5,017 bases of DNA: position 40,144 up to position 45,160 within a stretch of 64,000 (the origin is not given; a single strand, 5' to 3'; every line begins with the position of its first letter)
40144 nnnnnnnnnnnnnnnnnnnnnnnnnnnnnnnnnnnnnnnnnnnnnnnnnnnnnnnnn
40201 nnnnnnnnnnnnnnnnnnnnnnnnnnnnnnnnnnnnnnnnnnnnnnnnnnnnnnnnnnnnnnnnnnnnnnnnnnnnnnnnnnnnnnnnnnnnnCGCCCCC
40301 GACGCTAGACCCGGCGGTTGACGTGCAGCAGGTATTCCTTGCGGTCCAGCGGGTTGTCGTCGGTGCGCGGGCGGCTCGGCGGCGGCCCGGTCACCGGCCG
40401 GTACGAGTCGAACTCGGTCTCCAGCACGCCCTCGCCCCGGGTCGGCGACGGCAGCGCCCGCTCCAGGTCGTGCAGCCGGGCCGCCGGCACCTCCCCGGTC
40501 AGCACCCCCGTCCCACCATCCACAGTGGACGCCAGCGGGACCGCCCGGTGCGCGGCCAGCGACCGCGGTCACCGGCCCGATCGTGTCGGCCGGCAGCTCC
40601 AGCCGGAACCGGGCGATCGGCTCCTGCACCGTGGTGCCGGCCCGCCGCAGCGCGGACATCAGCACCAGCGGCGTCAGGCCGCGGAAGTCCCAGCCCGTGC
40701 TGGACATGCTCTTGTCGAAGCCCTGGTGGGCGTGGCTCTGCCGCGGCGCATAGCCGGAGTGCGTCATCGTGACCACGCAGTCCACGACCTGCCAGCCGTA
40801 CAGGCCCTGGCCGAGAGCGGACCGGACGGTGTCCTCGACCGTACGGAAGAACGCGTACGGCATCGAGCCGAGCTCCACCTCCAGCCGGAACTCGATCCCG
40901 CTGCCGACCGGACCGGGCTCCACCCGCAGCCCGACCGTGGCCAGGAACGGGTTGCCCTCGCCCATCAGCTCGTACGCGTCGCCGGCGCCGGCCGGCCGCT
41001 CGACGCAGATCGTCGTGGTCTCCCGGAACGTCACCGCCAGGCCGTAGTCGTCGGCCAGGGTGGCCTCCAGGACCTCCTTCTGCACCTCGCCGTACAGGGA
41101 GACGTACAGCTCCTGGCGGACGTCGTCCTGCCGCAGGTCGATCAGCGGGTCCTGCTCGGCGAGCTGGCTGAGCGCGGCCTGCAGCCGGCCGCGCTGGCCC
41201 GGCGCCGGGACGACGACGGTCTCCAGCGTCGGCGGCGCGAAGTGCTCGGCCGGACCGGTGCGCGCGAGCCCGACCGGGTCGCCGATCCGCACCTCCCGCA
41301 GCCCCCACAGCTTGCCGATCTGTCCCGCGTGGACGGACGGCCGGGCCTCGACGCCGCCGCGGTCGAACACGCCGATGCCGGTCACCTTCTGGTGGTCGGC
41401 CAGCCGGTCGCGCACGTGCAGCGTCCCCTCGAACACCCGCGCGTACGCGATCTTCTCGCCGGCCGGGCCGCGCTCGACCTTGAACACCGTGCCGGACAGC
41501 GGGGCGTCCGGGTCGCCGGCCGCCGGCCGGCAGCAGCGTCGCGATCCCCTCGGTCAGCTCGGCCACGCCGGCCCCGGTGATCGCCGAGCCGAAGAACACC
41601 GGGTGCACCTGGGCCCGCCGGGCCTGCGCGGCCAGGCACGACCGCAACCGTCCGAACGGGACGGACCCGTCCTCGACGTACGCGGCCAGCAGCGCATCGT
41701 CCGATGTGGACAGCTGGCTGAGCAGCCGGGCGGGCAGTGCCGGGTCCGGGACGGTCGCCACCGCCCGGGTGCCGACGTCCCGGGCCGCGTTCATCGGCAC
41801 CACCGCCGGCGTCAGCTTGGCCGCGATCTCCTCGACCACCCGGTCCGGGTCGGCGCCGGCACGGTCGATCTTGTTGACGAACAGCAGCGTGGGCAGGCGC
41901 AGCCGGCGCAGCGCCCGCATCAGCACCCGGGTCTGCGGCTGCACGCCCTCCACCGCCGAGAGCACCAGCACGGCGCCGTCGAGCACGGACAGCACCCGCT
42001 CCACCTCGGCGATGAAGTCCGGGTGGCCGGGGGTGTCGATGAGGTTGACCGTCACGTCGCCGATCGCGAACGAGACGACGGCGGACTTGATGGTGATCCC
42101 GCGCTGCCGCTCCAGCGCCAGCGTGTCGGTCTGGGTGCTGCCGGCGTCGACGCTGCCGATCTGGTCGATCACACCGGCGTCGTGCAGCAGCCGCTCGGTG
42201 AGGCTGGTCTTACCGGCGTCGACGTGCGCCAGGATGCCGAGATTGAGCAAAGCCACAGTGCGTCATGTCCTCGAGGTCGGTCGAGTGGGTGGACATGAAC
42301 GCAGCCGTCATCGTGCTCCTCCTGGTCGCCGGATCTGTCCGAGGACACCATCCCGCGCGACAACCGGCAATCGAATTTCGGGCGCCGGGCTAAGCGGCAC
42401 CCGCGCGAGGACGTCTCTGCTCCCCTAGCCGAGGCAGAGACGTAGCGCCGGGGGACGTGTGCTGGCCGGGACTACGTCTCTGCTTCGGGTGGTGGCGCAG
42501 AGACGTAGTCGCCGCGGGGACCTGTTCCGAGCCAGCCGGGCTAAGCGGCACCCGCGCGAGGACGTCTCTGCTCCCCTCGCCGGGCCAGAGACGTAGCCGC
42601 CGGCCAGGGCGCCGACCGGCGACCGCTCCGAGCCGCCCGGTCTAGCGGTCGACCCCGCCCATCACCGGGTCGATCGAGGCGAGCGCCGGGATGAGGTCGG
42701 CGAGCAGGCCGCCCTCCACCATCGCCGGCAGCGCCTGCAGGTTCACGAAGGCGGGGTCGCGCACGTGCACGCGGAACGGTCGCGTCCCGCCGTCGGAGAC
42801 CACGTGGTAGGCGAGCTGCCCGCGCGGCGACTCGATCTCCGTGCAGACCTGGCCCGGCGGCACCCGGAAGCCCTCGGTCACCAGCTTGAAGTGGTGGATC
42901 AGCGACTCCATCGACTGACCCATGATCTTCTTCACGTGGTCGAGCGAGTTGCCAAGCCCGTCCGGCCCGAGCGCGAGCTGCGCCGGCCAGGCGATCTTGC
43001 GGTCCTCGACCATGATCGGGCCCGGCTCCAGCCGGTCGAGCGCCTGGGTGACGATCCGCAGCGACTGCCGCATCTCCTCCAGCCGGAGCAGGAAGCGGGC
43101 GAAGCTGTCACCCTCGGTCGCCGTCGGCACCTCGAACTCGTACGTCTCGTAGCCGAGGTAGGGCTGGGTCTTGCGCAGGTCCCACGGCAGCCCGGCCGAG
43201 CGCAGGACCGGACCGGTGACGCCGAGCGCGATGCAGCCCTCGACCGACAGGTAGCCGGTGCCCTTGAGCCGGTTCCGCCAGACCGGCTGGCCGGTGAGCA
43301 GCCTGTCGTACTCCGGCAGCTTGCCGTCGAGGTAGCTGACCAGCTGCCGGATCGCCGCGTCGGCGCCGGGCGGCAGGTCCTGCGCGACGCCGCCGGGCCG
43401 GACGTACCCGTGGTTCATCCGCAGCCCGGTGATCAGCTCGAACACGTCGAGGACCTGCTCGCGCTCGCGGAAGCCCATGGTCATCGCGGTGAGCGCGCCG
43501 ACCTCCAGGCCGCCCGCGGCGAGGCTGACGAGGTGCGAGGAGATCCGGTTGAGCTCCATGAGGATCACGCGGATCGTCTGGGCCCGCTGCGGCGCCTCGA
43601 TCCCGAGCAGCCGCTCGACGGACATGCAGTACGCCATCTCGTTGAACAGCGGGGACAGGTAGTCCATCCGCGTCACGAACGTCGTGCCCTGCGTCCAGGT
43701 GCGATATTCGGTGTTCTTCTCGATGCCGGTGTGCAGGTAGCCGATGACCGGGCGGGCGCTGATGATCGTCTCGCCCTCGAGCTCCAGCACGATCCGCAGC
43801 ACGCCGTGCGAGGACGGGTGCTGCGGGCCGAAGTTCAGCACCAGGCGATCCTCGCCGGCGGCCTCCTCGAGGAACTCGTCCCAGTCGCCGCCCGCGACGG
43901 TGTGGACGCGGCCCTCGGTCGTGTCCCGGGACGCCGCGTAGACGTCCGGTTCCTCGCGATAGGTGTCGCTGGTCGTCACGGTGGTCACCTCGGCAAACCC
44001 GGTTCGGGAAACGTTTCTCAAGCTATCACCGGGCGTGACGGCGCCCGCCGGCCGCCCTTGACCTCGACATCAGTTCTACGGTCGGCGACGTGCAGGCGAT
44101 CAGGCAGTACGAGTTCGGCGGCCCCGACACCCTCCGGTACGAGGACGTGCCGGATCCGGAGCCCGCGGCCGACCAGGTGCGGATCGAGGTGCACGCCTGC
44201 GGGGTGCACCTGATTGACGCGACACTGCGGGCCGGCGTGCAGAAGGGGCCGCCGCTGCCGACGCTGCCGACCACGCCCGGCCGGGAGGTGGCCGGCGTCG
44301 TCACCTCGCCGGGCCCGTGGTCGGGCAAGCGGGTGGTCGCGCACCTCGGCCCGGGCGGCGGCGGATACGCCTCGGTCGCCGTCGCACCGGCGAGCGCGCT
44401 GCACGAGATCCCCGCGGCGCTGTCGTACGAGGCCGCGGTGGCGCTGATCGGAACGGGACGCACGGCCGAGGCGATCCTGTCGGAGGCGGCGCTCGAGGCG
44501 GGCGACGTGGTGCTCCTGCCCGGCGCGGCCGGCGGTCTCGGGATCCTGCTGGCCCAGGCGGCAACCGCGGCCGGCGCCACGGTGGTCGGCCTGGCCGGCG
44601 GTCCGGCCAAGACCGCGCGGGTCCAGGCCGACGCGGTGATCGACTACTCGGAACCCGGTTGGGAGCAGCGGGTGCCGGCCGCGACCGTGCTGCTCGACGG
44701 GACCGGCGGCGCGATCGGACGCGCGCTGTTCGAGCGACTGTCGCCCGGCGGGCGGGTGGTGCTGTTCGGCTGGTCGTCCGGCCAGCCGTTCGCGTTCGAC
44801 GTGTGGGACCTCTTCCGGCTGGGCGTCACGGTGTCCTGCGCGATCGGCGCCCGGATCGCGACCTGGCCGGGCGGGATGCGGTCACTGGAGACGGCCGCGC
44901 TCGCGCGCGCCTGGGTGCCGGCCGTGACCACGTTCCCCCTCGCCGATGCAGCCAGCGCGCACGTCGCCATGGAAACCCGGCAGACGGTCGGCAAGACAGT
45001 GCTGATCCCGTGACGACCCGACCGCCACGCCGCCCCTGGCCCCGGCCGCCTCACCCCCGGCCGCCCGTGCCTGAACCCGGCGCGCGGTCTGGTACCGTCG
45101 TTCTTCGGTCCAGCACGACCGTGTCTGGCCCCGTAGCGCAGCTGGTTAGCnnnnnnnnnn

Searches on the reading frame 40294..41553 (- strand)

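Call 44: search_protein_families(library=pfam, proteins=[window:40294-41553:-], max_evalue=0.00001)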
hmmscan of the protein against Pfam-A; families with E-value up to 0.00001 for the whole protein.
window:40294-41553:- (420 aa): 2 families
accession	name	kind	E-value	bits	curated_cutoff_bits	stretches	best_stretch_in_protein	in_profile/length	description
PF03764.24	EFG_IV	-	5.6e-12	46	24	1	199-305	25-120/121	Elongation factor G, domain IV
PF16658.11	RF3_C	-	2e-06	28.1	40.1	0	104-181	6-83/132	Class II release factor RF3, C-terminal domain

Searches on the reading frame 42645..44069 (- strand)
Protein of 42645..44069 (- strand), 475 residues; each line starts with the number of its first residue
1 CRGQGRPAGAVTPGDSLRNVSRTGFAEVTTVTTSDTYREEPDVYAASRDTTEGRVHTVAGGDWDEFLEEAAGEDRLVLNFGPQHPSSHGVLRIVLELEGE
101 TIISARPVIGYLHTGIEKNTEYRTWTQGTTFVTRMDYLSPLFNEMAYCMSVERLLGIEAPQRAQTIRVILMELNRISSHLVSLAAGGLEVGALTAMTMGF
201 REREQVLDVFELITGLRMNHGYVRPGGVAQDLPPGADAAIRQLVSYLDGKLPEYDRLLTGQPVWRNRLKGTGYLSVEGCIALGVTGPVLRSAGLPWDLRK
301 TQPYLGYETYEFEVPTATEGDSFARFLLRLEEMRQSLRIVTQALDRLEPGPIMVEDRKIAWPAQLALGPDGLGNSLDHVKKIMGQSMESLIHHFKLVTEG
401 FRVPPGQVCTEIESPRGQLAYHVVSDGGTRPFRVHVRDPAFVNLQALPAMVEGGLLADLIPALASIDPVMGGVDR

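Call 44: search_protein_families(library=pfam, proteins=[window:42645-44069:-], max_evalue=0.00001)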
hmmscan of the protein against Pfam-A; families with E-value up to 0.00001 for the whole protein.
window:42645-44069:- (475 aa): 1 family
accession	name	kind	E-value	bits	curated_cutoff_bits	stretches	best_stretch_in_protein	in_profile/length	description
PF00346.24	Complex1_49kDa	-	7.7e-110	366.7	24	1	190-475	2-271/271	Respiratory-chain NADH dehydrogenase, 49 Kd subunit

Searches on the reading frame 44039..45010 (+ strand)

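Call 44: search_protein_families(library=pfam, proteins=[window:44039-45010:+], max_evalue=0.00001)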
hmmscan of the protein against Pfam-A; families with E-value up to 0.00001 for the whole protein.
window:44039-45010:+ (324 aa): 3 families
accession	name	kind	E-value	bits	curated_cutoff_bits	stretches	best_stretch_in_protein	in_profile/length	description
PF00107.32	ADH_zinc_N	-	2.1e-12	47.5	31.8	1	166-282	1-126/129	Zinc-binding dehydrogenase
PF08240.17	ADH_N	-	2.6e-10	40.9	23.5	1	44-125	2-103/104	Alcohol dehydrogenase GroES-like domain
PF13602.12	ADH_zinc_N_2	-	4.9e-10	40.9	27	1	197-322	3-134/134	Zinc-binding dehydrogenase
